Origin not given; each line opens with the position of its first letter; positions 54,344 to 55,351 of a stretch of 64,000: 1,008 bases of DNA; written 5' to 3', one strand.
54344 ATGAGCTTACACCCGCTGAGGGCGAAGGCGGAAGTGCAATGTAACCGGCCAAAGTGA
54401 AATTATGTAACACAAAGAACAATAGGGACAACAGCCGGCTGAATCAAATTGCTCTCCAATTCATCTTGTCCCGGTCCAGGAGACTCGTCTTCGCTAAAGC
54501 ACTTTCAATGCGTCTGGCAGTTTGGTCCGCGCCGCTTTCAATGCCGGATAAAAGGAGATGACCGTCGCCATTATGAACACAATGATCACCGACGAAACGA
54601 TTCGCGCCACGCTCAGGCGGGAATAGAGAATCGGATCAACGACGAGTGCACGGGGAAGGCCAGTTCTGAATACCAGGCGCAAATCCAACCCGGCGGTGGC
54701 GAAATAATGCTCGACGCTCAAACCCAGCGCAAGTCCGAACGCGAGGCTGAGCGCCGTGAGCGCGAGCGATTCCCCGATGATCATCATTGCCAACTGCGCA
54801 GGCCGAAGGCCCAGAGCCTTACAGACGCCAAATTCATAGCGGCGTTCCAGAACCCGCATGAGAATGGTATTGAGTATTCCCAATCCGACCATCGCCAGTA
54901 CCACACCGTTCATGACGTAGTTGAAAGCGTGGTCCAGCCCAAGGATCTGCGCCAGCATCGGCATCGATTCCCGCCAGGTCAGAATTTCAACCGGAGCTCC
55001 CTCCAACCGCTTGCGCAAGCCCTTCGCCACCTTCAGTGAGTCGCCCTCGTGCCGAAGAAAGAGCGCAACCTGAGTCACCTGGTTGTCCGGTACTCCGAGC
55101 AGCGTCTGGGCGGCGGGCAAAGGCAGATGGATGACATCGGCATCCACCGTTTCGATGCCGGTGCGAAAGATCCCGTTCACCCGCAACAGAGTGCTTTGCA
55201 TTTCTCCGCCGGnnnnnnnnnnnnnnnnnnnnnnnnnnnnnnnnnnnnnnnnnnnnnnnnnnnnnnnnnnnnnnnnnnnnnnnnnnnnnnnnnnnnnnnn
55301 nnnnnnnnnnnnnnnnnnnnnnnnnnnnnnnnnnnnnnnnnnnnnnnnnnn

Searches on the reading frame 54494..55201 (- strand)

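Call 28: search_protein_families(library=pfam, proteins=[window:54494-55201:-], max_evalue=0.001)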
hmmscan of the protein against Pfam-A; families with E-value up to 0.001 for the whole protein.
window:54494-55201:- (235 aa): 1 family
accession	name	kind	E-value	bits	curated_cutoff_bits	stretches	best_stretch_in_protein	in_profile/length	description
PF02687.27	FtsX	-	1.3e-14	54.7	25.5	1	96-226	2-118/120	FtsX-like permease C-terminal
